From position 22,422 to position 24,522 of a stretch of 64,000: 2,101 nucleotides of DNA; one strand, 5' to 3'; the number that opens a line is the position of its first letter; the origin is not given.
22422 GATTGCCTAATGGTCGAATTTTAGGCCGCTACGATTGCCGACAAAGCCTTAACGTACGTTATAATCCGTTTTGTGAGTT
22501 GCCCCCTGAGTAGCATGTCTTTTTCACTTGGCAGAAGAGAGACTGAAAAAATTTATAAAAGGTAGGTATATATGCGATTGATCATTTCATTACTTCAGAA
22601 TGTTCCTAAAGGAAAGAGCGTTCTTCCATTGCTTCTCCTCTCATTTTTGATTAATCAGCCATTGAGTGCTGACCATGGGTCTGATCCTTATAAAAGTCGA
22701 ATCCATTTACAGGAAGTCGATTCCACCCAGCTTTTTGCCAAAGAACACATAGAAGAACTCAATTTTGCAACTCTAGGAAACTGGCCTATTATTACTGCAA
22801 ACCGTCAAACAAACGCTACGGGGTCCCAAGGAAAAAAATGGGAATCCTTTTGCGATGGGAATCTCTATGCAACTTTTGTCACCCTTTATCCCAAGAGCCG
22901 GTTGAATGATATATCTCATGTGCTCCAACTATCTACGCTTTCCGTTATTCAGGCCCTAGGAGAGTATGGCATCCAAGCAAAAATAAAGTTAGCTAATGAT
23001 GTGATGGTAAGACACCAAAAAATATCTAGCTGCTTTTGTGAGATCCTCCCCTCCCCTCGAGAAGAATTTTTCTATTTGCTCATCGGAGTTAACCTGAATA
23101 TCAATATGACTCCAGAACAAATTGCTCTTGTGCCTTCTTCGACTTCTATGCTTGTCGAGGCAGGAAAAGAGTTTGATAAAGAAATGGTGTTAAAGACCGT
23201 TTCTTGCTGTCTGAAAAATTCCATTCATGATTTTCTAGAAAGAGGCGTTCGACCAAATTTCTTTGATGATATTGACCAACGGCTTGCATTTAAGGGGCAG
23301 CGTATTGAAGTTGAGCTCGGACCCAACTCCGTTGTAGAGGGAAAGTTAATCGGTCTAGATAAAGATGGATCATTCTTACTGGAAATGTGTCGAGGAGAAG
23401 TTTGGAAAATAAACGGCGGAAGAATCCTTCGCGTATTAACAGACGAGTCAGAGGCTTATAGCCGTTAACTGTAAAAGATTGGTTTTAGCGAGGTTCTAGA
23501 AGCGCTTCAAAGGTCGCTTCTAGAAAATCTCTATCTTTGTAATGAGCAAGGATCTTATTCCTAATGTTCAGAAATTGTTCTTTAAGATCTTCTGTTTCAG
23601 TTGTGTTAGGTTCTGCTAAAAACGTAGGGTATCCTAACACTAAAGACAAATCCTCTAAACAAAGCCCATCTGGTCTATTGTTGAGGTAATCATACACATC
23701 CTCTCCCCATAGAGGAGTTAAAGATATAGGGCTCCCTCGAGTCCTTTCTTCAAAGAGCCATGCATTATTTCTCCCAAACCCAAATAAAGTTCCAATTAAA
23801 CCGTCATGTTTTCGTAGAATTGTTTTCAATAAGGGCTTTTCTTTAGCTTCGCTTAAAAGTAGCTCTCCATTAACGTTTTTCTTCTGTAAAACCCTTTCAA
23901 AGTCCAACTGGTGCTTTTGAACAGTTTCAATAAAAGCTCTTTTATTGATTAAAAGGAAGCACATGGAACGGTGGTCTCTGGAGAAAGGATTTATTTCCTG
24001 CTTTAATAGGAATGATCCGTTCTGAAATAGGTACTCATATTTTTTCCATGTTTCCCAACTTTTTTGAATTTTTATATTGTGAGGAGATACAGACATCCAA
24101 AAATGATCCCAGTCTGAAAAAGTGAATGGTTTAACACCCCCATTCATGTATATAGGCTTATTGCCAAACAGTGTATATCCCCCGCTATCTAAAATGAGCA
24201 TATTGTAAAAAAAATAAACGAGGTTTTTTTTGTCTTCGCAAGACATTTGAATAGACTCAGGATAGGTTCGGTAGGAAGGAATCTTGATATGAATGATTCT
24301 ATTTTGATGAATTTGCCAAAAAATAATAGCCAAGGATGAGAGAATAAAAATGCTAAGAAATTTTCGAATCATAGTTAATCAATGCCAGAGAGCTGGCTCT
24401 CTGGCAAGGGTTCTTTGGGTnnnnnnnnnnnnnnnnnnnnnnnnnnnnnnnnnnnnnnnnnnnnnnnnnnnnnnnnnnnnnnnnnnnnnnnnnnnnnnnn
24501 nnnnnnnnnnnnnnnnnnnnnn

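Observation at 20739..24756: Mirror-image cluster S2-L2 / BPL-like / L3-S3: an exported two-gene module duplicated around an exported biotin-ligase-family gene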

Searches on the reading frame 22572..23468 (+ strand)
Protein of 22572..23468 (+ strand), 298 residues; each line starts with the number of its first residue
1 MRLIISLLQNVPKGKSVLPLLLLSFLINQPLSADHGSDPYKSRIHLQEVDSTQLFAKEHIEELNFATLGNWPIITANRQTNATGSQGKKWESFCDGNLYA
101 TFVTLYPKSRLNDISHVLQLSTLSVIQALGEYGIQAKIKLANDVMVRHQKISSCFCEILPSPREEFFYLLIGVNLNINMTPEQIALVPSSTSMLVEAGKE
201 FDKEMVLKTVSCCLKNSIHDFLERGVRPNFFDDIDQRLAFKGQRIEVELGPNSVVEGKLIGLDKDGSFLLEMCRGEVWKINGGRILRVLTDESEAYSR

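Call 4: search_protein_families(library=pfam, proteins=[window:22572-23468:+], max_evalue=1)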
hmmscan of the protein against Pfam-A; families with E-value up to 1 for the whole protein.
window:22572-23468:+ (298 aa): 5 families
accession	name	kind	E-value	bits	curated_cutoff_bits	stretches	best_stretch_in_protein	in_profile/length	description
PF03099.24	BPL_LplA_LipB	-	8.5e-09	35.9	21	1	61-176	14-133/133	Biotin/lipoate A/B protein ligase family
PF02237.23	BPL_C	-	0.00027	21.2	21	1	242-285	3-45/48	Biotin protein ligase C terminal domain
PF21948.1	LplA-B_cat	-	0.00041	20.8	27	1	95-153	72-128/200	Lipoyl protein ligase A/B catalytic domain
PF16917.10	BPL_LplA_LipB_2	-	0.011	15.7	27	1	100-228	43-176/183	Biotin/lipoate A/B protein ligase family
PF04439.18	Adenyl_transf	-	0.25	10.9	22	1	54-118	175-242/279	Streptomycin adenylyltransferase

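Call 5: search_protein_families(library=ncbifam, proteins=[window:22572-23468:+], max_evalue=1)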
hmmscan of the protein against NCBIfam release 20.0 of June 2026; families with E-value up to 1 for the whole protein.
window:22572-23468:+ (298 aa): 13 families
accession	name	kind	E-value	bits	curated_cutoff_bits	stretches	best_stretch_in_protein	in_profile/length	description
NF006206.0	PRK08330.1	equivalog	3.1e-30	105.3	311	1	43-284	13-238/243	biotin--protein ligase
TIGR00121.1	birA_ligase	equivalog_domain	7.4e-27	94.4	83.1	1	44-285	3-232/235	biotin--[acetyl-CoA-carboxylase] ligase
NF008847.0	PRK11886.1-2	equivalog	5.5e-22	78.5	293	1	45-285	82-314/320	bifunctional biotin--[acetyl-CoA-carboxylase] ligase/biotin operon repressor BirA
NF008848.0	PRK11886.1-3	equivalog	7.6e-22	77.7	362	1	70-283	102-311/319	bifunctional biotin--[acetyl-CoA-carboxylase] ligase/biotin operon repressor BirA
NF008850.0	PRK11886.1-5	equivalog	7.5e-19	68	489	1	45-282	83-312/320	bifunctional biotin--[acetyl-CoA-carboxylase] ligase/biotin operon repressor BirA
NF004607.0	PRK05935.1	equivalog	1.9e-17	63.7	219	1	46-220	8-177/190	biotin--protein ligase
NF008849.0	PRK11886.1-4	equivalog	6.5e-13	48.5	474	1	46-285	84-314/320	bifunctional biotin--[acetyl-CoA-carboxylase] ligase/biotin operon repressor BirA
NF006294.0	PRK08477.1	equivalog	1.3e-10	41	179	1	44-187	7-141/214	biotin--[acetyl-CoA-carboxylase] ligase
NF009862.0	PRK13325.1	equivalog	8.8e-10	37.9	761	1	74-287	113-323/592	bifunctional biotin--[acetyl-CoA-carboxylase] ligase/type III pantothenate kinase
NF008846.0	PRK11886.1-1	equivalog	1.3e-09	37.8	353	1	47-197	81-228/312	bifunctional biotin--[acetyl-CoA-carboxylase] ligase/biotin operon repressor BirA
NF005405.0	PRK06955.1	equivalog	1.7e-07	30.7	312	1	73-286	67-293/300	biotin--[acetyl-CoA-carboxylase] ligase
TIGR00545.2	lipoyltrans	equivalog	0.0032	16.5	280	1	96-152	80-132/328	lipoate--protein ligase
NF010922.0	PRK14342.1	equivalog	0.082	12.2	235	1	122-214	106-195/215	lipoyl(octanoyl) transferase LipB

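Call 28: list_cluster_members(proteins=[P0065, window:22572-23468:+, window:23485-24372:-, window:24421-24756:-, window:11286-12263:-, P0021, P0060, P0053])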
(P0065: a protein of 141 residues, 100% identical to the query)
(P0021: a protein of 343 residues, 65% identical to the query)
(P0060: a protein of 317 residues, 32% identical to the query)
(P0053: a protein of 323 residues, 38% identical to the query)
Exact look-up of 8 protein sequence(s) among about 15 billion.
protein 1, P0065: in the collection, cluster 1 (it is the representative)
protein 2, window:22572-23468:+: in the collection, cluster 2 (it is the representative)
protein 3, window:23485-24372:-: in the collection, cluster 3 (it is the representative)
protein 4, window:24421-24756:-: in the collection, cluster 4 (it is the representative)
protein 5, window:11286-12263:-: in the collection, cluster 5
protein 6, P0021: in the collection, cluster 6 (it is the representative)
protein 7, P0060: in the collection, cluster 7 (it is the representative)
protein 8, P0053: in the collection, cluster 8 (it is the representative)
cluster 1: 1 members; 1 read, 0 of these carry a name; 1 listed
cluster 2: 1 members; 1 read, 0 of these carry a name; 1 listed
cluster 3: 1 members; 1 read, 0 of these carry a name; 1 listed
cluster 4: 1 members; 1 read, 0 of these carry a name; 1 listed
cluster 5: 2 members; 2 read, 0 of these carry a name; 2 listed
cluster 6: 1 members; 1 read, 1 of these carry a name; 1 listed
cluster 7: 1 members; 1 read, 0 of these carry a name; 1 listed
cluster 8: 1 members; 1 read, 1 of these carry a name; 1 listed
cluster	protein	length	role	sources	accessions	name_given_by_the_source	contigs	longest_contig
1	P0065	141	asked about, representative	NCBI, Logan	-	-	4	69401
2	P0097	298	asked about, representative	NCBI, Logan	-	-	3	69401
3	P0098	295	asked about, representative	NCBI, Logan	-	-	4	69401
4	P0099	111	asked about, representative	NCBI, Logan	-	-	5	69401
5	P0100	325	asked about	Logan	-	-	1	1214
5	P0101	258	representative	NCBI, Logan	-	-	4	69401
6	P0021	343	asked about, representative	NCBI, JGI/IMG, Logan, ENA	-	hypothetical protein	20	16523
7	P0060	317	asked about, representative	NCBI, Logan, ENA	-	-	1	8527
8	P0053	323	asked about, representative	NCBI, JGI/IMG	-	hypothetical protein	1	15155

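Call 33: find_homologous_proteins(query=window:22572-23468:+, max_evalue=1e-10)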
Query window:22572-23468:+ (298 aa): 7 proteins with E <= 1e-10 among 937 candidates.
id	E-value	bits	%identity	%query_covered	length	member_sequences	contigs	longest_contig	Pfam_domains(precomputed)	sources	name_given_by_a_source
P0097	1.1e-195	666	100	100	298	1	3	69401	PF03099.25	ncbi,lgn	-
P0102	1.7e-138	478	74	98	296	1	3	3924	PF03099.25,PF02237.24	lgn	-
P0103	9.0e-108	378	60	95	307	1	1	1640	PF21948.2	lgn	-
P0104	7.8e-88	312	56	85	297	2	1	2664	-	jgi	jgi:biotin-(acetyl-CoA carboxylase) ligase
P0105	2.9e-71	258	44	96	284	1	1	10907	PF03099.25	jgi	-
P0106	2.1e-44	170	45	71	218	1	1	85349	-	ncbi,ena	-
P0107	1.3e-15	75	35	53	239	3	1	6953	PF03099.25,PF21948.2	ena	-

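Call 34: find_encoding_contigs(protein=P0105, flank=8000, max_places=2)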
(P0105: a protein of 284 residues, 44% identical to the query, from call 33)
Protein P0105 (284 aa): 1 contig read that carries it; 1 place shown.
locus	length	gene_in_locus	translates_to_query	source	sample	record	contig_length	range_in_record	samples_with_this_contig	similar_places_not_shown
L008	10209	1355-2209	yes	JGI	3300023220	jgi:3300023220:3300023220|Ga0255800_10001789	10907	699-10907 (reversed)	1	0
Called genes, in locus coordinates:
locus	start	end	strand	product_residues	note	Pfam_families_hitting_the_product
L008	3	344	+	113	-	?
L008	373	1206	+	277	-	-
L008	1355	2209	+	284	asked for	PF03099:BPL_LplA_LipB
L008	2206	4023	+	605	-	PF00005:ABC_tran, PF02463:SMC_N (faint), PF13304:AAA_21 (faint)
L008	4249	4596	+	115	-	-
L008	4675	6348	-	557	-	PF13575:DUF4135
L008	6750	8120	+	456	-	PF03372:Exo_endo_phos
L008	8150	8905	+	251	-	-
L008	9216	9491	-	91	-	-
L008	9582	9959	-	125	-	-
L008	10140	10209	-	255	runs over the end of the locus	?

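Call 35: find_encoding_contigs(protein=P0106, flank=8000, max_places=2)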
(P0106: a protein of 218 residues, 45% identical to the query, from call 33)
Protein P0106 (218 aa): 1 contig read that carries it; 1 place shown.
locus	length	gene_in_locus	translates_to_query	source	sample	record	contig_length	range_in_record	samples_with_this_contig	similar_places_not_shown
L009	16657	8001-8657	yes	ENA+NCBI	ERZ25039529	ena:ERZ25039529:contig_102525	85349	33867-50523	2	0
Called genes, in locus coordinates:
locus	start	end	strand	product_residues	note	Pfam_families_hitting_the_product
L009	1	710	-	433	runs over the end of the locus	PF13365:Trypsin_2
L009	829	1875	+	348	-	PF00589:Phage_integrase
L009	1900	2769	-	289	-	PF10881:DUF2726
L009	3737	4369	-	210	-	-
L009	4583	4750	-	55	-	-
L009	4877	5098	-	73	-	-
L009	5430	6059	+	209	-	-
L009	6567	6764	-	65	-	-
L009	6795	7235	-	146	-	-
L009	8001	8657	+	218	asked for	-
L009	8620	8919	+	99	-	-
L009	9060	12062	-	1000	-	PF12796:Ank_2, PF13606:Ank_3 (faint), PF13637:Ank_4 (weak), PF13637:Ank_4 (weak), PF00023:Ank (weak), PF12796:Ank_2, PF13637:Ank_4 (weak), PF12796:Ank_2, +1 more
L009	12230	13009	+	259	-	-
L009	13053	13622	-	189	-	-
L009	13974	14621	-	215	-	PF01928:CYTH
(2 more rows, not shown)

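Call 36: find_encoding_contigs(protein=P0102, flank=5000, max_places=3)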
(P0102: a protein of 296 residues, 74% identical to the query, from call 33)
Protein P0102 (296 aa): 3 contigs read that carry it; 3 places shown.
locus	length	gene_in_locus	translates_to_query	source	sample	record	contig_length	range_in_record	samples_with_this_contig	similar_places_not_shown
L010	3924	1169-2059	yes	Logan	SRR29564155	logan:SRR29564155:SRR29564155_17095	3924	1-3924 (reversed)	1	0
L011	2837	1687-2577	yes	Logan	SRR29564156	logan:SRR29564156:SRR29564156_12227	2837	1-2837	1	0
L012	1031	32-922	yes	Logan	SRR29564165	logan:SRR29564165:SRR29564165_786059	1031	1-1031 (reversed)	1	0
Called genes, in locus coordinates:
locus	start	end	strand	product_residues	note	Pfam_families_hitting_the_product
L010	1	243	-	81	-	?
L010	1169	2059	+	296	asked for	PF03099:BPL_LplA_LipB, PF02237:BPL_C (weak)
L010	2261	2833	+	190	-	PF00293:NUDIX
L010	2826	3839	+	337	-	PF01636:APH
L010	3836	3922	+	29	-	?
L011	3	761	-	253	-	?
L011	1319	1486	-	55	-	-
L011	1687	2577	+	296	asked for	PF03099:BPL_LplA_LipB, PF02237:BPL_C (weak)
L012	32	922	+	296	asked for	PF03099:BPL_LplA_LipB, PF02237:BPL_C (weak)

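Call 49: search_solved_structures(query=window:22572-23468:+, max_evalue=0.001, show_alignments=3)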
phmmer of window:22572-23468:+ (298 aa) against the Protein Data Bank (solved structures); distinct sequences matched with E-value up to 0.001: 20.
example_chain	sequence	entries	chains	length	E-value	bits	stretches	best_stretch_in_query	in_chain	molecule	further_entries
2eay_A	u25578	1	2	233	5.8e-20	74.6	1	40-271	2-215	Biotin [acetyl-CoA-carboxylase] ligase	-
3efr_A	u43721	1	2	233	1.7e-18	69.8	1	40-271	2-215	Biotin [acetyl-CoA-carboxylase] ligase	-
3efs_A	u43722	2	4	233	2.3e-18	69.4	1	40-271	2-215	Biotin [acetyl-CoA-carboxylase] ligase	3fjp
2dxu_A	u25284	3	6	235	5.6e-15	58.2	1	44-284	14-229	biotin--[acetyl-CoA-carboxylase] ligase | 235aa long hypothetical biotin--[acetyl-CoA-carboxylase] ligase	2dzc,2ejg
1wnl_A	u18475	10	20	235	1.1e-14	57.3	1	44-284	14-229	biotin--[acetyl-CoA-carboxylase] ligase | 235aa long hypothetical biotin-[acetyl-CoA-carboxylase] ligase | 235aa long hypothetical biotin--[acetyl-CoA-carboxyla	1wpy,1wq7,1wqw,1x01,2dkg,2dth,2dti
2dve_A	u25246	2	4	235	2.8e-14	55.9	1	44-284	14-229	Biotin Protein Ligase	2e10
2e41_A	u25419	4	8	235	3.5e-14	55.6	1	44-284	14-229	biotin--[acetyl-CoA-carboxylase] ligase | 235aa long hypothetical biotin--[acetyl-CoA-carboxylase] ligase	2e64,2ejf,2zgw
2djz_A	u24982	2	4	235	6.7e-14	54.7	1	44-284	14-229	235aa long hypothetical biotin-[acetyl-CoA-carboxylase] ligase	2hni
2deq_A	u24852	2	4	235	9.6e-14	54.2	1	44-284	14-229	235aa long hypothetical biotin--[acetyl-CoA-carboxylase] ligase | 235aa long hypothetical biotin-[acetyl-CoA-carboxylase] ligase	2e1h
2dxt_A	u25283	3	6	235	1.4e-13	53.7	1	44-284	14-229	biotin--[acetyl-CoA-carboxylase] ligase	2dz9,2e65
2ej9_A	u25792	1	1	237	4.4e-12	48.7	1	44-269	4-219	Putative biotin ligase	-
9j8e_A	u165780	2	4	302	1.5e-09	40.4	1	64-285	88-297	Bifunctional ligase/repressor BirA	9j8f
4wf2_A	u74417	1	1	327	2.9e-08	36.2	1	48-277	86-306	Bifunctional ligase/repressor BirA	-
1bia_A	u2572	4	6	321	4e-08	35.7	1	48-275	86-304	BirA BIFUNCTIONAL PROTEIN | BIR A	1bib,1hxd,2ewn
8f8u_A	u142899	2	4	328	4.6e-08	35.5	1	46-275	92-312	Bifunctional ligase/repressor BirA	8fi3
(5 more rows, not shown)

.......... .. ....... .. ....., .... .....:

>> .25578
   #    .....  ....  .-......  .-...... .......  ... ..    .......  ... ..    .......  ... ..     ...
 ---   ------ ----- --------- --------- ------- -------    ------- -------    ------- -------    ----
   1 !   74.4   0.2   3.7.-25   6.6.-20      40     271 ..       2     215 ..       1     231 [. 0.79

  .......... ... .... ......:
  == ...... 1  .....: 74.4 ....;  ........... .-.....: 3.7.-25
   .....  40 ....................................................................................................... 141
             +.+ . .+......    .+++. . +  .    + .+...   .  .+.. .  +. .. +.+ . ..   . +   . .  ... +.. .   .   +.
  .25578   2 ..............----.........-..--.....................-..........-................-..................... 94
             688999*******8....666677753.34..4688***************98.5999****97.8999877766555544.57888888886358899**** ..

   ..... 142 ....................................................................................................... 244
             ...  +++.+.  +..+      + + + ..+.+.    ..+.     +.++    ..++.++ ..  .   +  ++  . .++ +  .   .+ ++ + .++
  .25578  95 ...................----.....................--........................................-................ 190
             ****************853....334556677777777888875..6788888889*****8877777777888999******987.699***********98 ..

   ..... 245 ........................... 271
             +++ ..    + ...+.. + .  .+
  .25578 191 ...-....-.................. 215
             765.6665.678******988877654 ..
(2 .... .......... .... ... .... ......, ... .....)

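Call 77: search_protein_families(library=padloc, proteins=[window:22572-23468:+], max_evalue=0.1)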
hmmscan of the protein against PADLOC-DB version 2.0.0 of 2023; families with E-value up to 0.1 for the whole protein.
window:22572-23468:+ (298 aa): 0 families

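Call 78: search_protein_families(library=phrogs, proteins=[window:22572-23468:+], max_evalue=0.1)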
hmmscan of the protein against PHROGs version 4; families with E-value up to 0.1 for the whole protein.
window:22572-23468:+ (298 aa): 0 families

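Call 99: search_dna_similar(query=window:22572-23468:+, collection=plasmids, mode=protein, max_evalue=1e-10, max_rows=10)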
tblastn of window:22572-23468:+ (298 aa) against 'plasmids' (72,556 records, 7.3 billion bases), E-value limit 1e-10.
No match.

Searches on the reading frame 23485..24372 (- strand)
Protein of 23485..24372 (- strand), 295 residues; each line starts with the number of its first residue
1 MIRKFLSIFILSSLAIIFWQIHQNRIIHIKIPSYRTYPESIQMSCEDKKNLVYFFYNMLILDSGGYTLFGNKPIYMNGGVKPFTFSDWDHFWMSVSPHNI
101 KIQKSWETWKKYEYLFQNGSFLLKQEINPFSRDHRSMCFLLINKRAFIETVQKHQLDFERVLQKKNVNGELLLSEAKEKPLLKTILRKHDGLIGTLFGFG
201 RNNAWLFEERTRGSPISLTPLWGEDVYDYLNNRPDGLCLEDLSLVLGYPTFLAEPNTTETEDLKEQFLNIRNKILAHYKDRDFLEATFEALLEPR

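Call 4: search_protein_families(library=pfam, proteins=[window:23485-24372:-], max_evalue=1)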
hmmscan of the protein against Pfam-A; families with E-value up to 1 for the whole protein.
window:23485-24372:- (295 aa): 1 family
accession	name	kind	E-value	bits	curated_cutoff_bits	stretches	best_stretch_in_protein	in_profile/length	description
PF14553.12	YqbF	-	0.32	11.3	27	1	110-128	24-42/43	YqbF, hypothetical protein domain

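Call 5: search_protein_families(library=ncbifam, proteins=[window:23485-24372:-], max_evalue=1)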
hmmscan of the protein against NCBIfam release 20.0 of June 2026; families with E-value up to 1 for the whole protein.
window:23485-24372:- (295 aa): 0 families

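Call 77: search_protein_families(library=padloc, proteins=[window:23485-24372:-], max_evalue=0.1)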
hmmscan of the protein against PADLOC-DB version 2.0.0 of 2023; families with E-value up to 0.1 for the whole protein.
window:23485-24372:- (295 aa): 0 families

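Call 78: search_protein_families(library=phrogs, proteins=[window:23485-24372:-], max_evalue=0.1)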
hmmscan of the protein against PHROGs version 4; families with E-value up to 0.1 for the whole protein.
window:23485-24372:- (295 aa): 0 families

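Call 97: search_dna_similar(query=window:23485-24372:-, collection=plasmids, mode=protein, max_evalue=0.01, max_rows=10)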
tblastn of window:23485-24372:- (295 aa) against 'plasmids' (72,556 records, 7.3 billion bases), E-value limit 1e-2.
Records with a match: 2; places in all: 2; records where one place covers at least 80% of the query: 1.
Best place of each record, by identity: <60% 2.
By first word of the organism name: Candidatus 1; Simkania 1.
By predicted mobility (MOB-suite, as given by PLSDB): mobilizable 1; conjugative 1.
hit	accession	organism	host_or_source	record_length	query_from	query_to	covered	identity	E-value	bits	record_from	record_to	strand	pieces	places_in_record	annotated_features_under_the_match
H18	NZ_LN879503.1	Candidatus Protochlamydia naegleriophila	Naegleria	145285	43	293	85%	29.1%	4e-11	71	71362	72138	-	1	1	hypothetical protein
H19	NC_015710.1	Simkania negevensis Z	-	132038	88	269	62%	24.4%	6e-10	67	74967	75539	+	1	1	hypothetical protein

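Call 100: get_annotated_region(hit=H18, flank=6000)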
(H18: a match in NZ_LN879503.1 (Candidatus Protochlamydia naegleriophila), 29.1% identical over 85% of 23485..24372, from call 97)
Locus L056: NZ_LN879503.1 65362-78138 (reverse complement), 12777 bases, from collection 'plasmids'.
description: Candidatus Protochlamydia naegleriophila strain KNic plasmid pPNK, complete sequence
organism: Candidatus Protochlamydia naegleriophila (NCBI taxid 389348)
taxonomy: Bacteria; Chlamydiota; Chlamydiia; Parachlamydiales; Parachlamydiaceae; Candidatus Protochlamydia; Candidatus Protochlamydia naegleriophila
host: -; source: Naegleria; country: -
typing (MOB-suite, as given by PLSDB): mobilizable; relaxase MOBQ
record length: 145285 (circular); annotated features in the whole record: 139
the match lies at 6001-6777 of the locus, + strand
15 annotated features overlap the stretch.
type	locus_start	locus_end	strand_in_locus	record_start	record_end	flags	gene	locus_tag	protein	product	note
CDS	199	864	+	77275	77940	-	-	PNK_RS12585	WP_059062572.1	tetratricopeptide repeat protein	-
CDS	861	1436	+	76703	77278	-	-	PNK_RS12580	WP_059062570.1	hypothetical protein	-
CDS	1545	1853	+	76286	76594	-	-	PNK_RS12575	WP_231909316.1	nucleotidyl transferase AbiEii/AbiGii toxin family protein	-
CDS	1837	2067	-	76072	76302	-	-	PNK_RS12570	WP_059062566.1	hypothetical protein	-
CDS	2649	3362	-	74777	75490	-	-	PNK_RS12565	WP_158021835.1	hypothetical protein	-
CDS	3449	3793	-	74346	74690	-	-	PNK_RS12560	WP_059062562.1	hypothetical protein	-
CDS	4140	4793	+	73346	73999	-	-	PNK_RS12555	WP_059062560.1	tetratricopeptide repeat protein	-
CDS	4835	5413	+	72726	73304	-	-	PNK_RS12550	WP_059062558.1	hypothetical protein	-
CDS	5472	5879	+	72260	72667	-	-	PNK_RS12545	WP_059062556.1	hypothetical protein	-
CDS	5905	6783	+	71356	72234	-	-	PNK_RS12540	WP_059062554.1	hypothetical protein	-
CDS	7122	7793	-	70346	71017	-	-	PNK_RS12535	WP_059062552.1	hypothetical protein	-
CDS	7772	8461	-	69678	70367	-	-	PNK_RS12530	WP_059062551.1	tetratricopeptide repeat protein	-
CDS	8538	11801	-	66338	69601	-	-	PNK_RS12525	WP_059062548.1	SEL1-like repeat protein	-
CDS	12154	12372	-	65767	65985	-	-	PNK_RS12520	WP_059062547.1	hypothetical protein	-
CDS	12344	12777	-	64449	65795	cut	-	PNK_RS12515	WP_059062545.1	RHS repeat-associated core domain-containing protein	-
